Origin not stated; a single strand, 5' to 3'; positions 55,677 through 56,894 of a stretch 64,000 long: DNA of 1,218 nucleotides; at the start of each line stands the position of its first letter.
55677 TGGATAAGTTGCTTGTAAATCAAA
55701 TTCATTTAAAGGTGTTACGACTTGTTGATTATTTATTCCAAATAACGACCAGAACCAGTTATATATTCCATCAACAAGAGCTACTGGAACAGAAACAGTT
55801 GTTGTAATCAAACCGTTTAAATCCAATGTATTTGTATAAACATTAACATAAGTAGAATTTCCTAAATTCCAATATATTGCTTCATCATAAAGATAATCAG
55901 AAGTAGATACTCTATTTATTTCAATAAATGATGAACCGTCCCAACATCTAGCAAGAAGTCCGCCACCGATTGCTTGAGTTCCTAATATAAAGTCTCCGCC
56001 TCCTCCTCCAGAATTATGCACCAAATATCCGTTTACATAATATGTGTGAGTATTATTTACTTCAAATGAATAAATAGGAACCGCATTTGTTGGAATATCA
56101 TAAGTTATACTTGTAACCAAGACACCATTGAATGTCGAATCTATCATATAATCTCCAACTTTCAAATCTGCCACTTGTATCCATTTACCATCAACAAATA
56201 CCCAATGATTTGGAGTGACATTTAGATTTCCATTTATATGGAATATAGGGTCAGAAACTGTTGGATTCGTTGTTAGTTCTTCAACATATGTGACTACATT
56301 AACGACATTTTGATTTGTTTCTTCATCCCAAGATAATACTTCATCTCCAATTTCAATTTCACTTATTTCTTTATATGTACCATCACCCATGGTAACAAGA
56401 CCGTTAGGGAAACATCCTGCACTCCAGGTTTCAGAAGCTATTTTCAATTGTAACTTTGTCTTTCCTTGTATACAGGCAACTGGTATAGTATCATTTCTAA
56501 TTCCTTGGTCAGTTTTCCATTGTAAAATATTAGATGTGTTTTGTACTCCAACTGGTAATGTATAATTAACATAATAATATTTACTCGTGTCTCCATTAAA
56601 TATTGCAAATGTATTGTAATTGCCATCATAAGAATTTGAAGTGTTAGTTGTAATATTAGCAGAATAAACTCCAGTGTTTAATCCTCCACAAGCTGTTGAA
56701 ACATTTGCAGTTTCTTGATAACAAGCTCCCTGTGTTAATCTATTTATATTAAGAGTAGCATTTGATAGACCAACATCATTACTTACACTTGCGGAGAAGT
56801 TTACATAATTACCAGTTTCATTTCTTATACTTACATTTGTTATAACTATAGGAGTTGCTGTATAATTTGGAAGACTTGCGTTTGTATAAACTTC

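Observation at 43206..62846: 6546-aa surface protein with embedded mini-intein, LamG arrays and beta-helix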

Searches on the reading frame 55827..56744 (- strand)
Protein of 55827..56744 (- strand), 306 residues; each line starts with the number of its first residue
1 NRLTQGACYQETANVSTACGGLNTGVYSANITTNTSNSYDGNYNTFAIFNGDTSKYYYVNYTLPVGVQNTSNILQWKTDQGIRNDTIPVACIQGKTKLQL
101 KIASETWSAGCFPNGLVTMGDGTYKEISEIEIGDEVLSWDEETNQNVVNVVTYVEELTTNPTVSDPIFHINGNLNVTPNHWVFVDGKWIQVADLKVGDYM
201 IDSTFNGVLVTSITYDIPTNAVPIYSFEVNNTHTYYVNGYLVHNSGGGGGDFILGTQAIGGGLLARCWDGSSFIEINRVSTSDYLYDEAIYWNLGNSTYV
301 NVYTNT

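Call 37: search_protein_representatives(protein=window:55827-56744:-)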
Query: 306 residues. Proteins with E-value up to 0.001 (for the whole library): 7945; up to 1e-10: 1209; up to 1e-30: 18. The best 150 are listed.
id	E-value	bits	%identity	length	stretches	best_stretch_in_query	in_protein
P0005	7.9e-57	209.3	39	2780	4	114-237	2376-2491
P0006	2.5e-53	197.8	38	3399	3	110-247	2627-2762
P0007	9.7e-51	189.3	41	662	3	111-258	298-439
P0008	7.7e-49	183.1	39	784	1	3-294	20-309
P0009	1.3e-44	169.2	40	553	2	110-245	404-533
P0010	1.5e-41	159.1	41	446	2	108-250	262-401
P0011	1.1e-39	153.0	39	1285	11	109-184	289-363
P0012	1.2e-39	152.9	38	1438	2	106-256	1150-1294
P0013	2.1e-39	152.1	36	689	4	108-246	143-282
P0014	2.8e-37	145.1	36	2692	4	110-238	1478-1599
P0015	1.6e-35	139.3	37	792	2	111-274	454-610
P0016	2.0e-35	139.0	38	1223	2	104-248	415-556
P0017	2.6e-35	138.6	35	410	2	110-248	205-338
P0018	3.4e-35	138.2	37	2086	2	111-245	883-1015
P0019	6.1e-35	137.4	41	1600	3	107-245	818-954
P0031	1.9e-27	112.7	33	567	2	3-251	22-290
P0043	1.0e-24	103.8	38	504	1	18-302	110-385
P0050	9.7e-24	100.6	31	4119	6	111-256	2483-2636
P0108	5.5e-19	85.0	39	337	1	5-248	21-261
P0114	7.7e-19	84.5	36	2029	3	8-100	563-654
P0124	1.8e-18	83.3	34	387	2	5-81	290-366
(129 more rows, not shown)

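Call 43: find_encoding_contigs(protein=P0008, flank=8000, max_places=3)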
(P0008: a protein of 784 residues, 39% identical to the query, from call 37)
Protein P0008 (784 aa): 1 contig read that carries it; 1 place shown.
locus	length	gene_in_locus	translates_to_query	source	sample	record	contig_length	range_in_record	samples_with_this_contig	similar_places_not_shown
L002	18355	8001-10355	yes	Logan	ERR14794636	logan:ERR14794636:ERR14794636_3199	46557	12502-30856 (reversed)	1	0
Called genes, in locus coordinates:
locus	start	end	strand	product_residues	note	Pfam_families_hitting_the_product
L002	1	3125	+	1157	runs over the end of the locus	PF13385:Laminin_G_3 (weak)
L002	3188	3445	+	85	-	-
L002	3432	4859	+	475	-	-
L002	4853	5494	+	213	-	-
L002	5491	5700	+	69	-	-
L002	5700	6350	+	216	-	-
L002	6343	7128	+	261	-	-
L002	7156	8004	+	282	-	-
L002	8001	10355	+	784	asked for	PF07591:PT-HINT, PF14623:Vint (weak), PF14890:Intein_splicing (faint)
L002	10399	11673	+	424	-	-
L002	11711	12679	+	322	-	-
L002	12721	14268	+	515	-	-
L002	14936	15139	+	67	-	-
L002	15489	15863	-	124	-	-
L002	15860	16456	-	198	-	-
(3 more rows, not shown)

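Call 54: find_related_loci(query=A2, collection=viral_contigs, flank=6000)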
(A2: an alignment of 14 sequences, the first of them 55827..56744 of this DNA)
Query A2 (306 aa) in viral_contigs; peptide patterns used: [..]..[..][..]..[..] (x = any residue, [..] = any of these).
178 stretches matched a pattern; 10 encode a relative of the query (tblastn E <= 1e-3); 10 distinct loci.
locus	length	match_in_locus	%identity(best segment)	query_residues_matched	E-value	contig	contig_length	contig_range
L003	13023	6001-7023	38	1-112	1e-13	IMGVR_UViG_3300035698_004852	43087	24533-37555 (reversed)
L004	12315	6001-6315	37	8-111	5e-11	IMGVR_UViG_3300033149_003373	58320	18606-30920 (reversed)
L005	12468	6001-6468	32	6-162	6e-10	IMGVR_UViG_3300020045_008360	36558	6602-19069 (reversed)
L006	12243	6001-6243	33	3-104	1e-8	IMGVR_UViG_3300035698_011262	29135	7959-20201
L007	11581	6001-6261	42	3-91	1e-8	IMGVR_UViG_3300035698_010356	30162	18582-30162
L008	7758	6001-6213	46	8-80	2e-8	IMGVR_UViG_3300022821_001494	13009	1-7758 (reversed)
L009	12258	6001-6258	32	6-112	5e-7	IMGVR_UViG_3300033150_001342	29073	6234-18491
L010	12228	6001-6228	36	8-104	1e-6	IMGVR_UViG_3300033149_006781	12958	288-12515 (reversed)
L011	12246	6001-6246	31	8-105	1e-6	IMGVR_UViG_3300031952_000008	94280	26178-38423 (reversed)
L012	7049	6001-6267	30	7-110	1e-6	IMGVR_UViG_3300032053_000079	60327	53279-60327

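Call 60: predict_structure(alignment_id=A2)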
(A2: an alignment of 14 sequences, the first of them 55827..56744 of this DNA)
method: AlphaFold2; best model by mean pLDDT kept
length: 306 residues; sequences in the alignment: 14
mean_pLDDT: 73.3   pTM: 0.57
mean pLDDT of the five models: 73.3, 73.0, 72.2, 71.7, 62.8
residues with pLDDT >= 90: 82; 70-90: 113; 50-70: 52; < 50: 59
segments of 3 or more residues with pLDDT < 50: 1-3, 13-17, 21-45, 51-53, 246-259, 298-306
pLDDT, mean of each block of 10 residues (from residue 1): 56 50 42 32 48 61 78 75 83 86 63 93 96 96 93 82 75 89 89 90 93 90 87 91 59 36 80 81 66 63 34
secondary structure, 60 per line:
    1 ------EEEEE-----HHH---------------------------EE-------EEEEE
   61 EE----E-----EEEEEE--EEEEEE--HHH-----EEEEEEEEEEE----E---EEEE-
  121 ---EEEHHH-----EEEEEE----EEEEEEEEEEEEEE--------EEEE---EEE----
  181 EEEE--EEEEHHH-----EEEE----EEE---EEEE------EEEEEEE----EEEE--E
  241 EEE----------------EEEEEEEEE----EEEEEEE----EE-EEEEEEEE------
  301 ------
elements in order: E7-11 E56-62 E73-78 E81-86 E97-107 E116-119 E124-126 E135-140 E145-158 E167-170 E174-176 E181-184 E187-190 E199-202 E207-209 E213-216 E223-229 E234-237 E240-243 E260-268 E273-279 E287-294

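Call 69: fold_search(model_id=the predicted structure, library=pdb)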
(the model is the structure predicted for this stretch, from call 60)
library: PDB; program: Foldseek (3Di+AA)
matches with E <= 10: 435; with E <= 0.001: 50
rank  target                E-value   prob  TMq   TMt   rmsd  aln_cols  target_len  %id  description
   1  6y75_B                7.6e-11  1.00  0.41  0.82   2.6       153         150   25  BIL2 domain from T.thermophila BUBL1 locus (C1A-N143A) (released 2021-02-03)
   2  6y75_A                8.4e-11  1.00  0.42  0.81   2.1       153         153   25  BIL2 domain from T.thermophila BUBL1 locus (C1A-N143A) (released 2021-02-03)
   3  6tmm_BBB              2.3e-10  1.00  0.41  0.78   3.2       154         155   27  BIL2 domain from T.thermophila BUBL1 locus (C1A-N143A) (released 2020-12-16)
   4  6tmm_AAA              3.1e-10  1.00  0.41  0.79   2.6       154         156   26  BIL2 domain from T.thermophila BUBL1 locus (C1A-N143A) (released 2020-12-16)
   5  2lwy_MODEL_1_A        5.1e-09  1.00  0.38  0.82   3.5       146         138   27  Solution Structure of Bacterial Intein-Like domain from Clostridium thermocellum (released 2013-05-08)
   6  1mi8                  2.1e-07  1.00  0.38  0.78   2.6       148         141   16  2.0 Angstrom crystal structure of a DnaB intein from Synechocystis sp. PCC 6803 (released 2003-08-19)
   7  6rpq                  3.6e-07  1.00  0.38  0.46  13.6       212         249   19  Crystal structure of PhoCDC21-1 intein (released 2019-08-14)
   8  6frh_A                8.1e-07  1.00  0.39  0.71   2.9       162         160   15  Crystal structure of Ssp DnaB Mini-Intein variant M86 (released 2019-01-30)
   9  4o1r                  8.9e-07  1.00  0.38  0.78   2.7       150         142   20  Crystal structure of NpuDnaB intein (released 2014-03-19)
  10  6riz                  1.3e-06  1.00  0.36  0.82   2.6       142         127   22  Crystal structure of gp41-1 intein (C1A, F65W, D107C) (released 2020-04-29)
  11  6frh_B                1.8e-06  1.00  0.38  0.73   3.6       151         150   15  Crystal structure of Ssp DnaB Mini-Intein variant M86 (released 2019-01-30)
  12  6frg                  1.9e-06  1.00  0.38  0.72   4.2       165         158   14  Crystal structure of G-1F mutant of Ssp DnaB Mini-Intein variant M86 (released 2019-01-30)
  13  6qaz                  2.3e-06  1.00  0.36  0.81   2.6       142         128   22  Crystal structure of gp41-1 intein (released 2019-11-13)
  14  3ifj_A                3.7e-06  1.00  0.33  0.67   4.1       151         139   18  Crystal structure of Mtu recA intein, splicing domain (released 2009-10-06)
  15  7oec                  4.3e-06  1.00  0.34  0.58   5.4       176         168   15  Crystal structure of an intein from a hyperthermophile (released 2021-05-26)
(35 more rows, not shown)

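Call 79: list_cluster_members(proteins=[P0005, P0006, P0007, P0009, P0012, P0014, P0043, P0108, P0114, P0050])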
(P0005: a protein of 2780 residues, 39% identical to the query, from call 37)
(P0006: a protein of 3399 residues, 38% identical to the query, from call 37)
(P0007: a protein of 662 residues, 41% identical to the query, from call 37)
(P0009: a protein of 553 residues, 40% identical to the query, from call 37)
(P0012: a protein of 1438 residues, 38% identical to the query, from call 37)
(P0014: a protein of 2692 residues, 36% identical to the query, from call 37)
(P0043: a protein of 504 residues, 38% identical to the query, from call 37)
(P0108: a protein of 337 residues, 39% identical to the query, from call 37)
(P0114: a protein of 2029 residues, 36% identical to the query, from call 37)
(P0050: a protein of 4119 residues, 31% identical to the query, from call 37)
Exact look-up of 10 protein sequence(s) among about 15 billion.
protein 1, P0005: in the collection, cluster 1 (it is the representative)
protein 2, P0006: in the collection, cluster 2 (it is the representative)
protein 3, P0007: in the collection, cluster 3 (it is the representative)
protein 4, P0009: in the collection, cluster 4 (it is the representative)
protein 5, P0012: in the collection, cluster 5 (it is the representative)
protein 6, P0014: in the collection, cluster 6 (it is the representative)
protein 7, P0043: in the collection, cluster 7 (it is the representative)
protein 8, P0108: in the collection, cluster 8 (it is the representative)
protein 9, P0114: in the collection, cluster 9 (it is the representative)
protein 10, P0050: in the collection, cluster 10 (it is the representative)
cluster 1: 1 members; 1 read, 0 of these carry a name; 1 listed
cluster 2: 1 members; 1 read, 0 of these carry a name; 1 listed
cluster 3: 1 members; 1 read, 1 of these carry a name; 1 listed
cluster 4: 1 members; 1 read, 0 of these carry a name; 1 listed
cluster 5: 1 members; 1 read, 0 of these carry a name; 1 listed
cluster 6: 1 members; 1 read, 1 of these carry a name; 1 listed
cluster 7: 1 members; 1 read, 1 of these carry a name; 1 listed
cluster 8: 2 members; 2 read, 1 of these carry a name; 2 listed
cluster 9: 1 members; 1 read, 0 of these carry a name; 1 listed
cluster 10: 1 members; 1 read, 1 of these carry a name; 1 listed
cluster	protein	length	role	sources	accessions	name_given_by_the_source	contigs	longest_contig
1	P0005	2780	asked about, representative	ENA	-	-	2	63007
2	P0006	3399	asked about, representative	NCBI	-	-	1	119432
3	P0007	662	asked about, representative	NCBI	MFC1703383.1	polymorphic toxin-type HINT domain-containing protein [Candidatus Omnitrophota bacterium]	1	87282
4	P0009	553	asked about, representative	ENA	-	-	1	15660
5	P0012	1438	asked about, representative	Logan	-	-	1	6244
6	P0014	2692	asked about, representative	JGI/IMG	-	hypothetical protein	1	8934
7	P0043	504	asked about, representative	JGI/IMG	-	Pretoxin HINT domain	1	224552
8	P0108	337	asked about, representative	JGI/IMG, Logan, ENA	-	-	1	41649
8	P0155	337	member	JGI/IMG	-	hypothetical protein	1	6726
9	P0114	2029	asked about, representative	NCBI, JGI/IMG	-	-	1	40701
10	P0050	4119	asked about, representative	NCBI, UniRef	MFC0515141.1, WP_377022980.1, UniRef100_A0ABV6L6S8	Hint domain-containing homing endonuclease [Mucilaginibacter angelicae] | Hint domain-containing homing endonuclease n=1 Tax=Mucilaginibacter angelicae ...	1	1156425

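Call 80: find_encoding_contigs(protein=P0043, flank=10000, max_places=2)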
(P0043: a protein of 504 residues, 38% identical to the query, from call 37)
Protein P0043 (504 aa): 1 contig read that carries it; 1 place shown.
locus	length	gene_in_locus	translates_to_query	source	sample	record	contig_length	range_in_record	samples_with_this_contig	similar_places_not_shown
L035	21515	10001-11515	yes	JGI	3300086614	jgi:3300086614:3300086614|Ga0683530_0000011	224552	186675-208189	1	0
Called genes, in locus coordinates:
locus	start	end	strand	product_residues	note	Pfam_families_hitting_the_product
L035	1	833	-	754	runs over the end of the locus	PF01326:PPDK_N, PF00391:PEP-utilizers, PF02896:PEP-utilizers_C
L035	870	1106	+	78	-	-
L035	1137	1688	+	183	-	PF04011:LemA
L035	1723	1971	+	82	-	PF03144:GTP_EFTU_D2 (faint)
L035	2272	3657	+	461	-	PF07690:MFS_1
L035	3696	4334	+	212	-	PF13240:Zn_Ribbon_1 (weak), PF24460:DUF7575 (weak)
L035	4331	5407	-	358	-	PF02457:DAC, PF10635:DisA-linker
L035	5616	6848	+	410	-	-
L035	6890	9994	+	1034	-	-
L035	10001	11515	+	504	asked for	PF01079:Hint (weak), PF07591:PT-HINT, PF14623:Vint (weak), PF14890:Intein_splicing (faint)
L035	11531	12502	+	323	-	-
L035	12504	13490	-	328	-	PF01866:Diphthamide_syn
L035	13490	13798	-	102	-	PF00111:Fer2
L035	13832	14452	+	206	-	PF02589:LUD_dom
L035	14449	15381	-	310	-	PF07992:Pyr_redox_2, PF13738:Pyr_redox_3, PF00070:Pyr_redox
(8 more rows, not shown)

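Call 81: find_encoding_contigs(protein=P0114, flank=10000, max_places=2)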
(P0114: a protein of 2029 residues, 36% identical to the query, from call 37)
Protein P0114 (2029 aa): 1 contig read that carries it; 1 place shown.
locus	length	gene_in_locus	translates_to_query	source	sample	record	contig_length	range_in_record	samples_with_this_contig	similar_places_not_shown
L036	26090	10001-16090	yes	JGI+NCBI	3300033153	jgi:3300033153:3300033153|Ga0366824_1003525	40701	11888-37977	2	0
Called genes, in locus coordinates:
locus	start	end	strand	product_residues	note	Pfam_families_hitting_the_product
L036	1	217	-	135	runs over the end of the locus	-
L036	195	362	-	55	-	-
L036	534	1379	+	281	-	-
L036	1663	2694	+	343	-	-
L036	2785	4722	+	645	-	-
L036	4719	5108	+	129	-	-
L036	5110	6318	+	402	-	-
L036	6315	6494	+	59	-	-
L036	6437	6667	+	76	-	-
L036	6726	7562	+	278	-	PF07460:NUMOD3 (faint)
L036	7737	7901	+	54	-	-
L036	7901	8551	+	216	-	PF02517:Rce1-like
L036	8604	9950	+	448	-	-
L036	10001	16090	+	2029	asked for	PF07591:PT-HINT (weak), PF19077:Big_13 (faint)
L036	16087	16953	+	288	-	-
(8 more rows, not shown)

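Call 84: search_protein_families(library=pfam, proteins=[P0124, P0114, P0008, P0031, P0108], max_evalue=0.01)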
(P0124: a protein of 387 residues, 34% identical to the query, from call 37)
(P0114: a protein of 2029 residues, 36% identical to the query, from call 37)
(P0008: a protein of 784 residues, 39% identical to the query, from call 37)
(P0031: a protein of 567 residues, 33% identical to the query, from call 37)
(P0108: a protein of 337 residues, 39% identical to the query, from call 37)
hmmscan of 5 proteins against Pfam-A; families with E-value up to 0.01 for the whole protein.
P0124 (387 aa): 3 families
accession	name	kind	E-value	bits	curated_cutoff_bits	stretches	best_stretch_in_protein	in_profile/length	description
PF07591.16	PT-HINT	-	5.5e-13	49.8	27.7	1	70-192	1-123/137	Pretoxin HINT domain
PF14890.11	Intein_splicing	-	4.5e-11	43.2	35.8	2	159-198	116-155/155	Intein splicing domain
PF13403.11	Hint_2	-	1.9e-05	25.5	28.4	1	64-170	2-126/147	Hint domain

P0114 (2029 aa): 6 families
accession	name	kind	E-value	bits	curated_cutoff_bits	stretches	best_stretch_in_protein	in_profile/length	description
PF19077.6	Big_13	-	4.3e-20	72.6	27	3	1126-1211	15-102/102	Bacterial Ig-like domain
PF07591.16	PT-HINT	-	1.4e-07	32.3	27.7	1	351-473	1-122/137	Pretoxin HINT domain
PF09136.16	Glucodextran_B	-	0.00059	20.1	27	1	752-828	1-75/83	Glucodextranase, domain B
PF01079.26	Hint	-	0.0017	18.4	29.7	1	337-429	5-97/213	Hint module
PF13754.12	Big_3_4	-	0.0018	18.6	27.3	0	808-838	32-62/106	Domain of unknown function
PF14890.11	Intein_splicing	-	0.0025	18.1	35.8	0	359-440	10-95/155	Intein splicing domain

P0008 (784 aa): 4 families
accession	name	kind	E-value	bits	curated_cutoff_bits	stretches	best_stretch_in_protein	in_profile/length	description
PF07591.16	PT-HINT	-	1.4e-09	38.7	27.7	1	141-259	8-136/137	Pretoxin HINT domain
PF14623.11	Vint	-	2.4e-06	27.9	27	1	128-211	2-78/166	Hint-domain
PF14890.11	Intein_splicing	-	2.5e-06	27.8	35.8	1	140-259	77-155/155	Intein splicing domain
PF01079.26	Hint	-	0.00013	22.1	29.7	1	125-202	10-91/213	Hint module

P0031 (567 aa): 5 families
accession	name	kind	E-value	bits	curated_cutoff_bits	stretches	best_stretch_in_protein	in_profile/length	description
PF07591.16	PT-HINT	-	3.2e-22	79.7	27.7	2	160-284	4-137/137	Pretoxin HINT domain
PF14890.11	Intein_splicing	-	4.7e-13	49.7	35.8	1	402-437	121-155/155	Intein splicing domain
PF01079.26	Hint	-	1.5e-09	38.3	29.7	1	145-228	7-91/213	Hint module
PF14623.11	Vint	-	1.4e-05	25.4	27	1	151-230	2-71/166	Hint-domain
PF05203.21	Hom_end_hint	-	4.8e-05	23.9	32.1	1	151-177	1-27/228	Hom_end-associated Hint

P0108 (337 aa): 2 families
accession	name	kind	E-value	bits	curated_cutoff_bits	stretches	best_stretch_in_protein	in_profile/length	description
PF07591.16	PT-HINT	-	2.1e-09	38.2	27.7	1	138-251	2-123/137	Pretoxin HINT domain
PF14890.11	Intein_splicing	-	0.00021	21.6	35.8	0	143-257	79-155/155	Intein splicing domain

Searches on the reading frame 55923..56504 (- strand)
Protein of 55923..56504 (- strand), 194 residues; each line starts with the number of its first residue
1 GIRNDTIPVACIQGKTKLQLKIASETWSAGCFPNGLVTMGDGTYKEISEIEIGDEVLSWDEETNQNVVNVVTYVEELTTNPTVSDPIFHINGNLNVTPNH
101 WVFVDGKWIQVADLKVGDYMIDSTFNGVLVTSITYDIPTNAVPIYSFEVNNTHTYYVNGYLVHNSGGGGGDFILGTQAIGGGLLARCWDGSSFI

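Call 7: search_protein_families(library=pfam, proteins=[window:55923-56504:-], max_evalue=1)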
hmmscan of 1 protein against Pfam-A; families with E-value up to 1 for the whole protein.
window:55923-56504:- (194 aa): 7 families
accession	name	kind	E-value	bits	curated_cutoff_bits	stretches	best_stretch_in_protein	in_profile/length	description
PF07591.16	PT-HINT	-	2.1e-15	57.6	27.7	1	41-165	6-130/137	Pretoxin HINT domain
PF01079.26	Hint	-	8.3e-09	35.8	29.7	1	28-105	10-89/213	Hint module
PF14623.11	Vint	-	1.4e-05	25.4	27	1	31-119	2-81/166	Hint-domain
PF14890.11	Intein_splicing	-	1.9e-05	25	35.8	1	37-121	1-93/155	Intein splicing domain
PF05203.21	Hom_end_hint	-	0.00035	21.1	32.1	1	31-77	1-47/228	Hom_end-associated Hint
PF17816.7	PDZ_4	-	0.0057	17.4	23.1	1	46-83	27-64/114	PDZ domain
PF01878.24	EVE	-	0.22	11.9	23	1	47-110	37-101/145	EVE domain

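Call 97: search_protein_families(library=ncbifam, proteins=[window:55923-56504:-], max_evalue=1)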
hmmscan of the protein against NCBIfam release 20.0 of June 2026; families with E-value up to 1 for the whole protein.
window:55923-56504:- (194 aa): 4 families
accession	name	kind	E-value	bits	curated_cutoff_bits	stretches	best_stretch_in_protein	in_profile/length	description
TIGR01443.1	intein_Cterm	domain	0.011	15.9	15.6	1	144-165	2-24/24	intein C-terminal splicing region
NF038136.1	rSAM_Rv_intein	exception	0.023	13.5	700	1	34-66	80-112/574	intein-containing Rv2578c family radical SAM protein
NF038162.1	RtcB_rel_intein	exception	0.051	11.5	1150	1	33-130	98-197/961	intein-containing RtcB family protein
NF011418.0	PRK14845.1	equivalog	0.46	8.1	756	1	44-120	57-130/1049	translation initiation factor IF-2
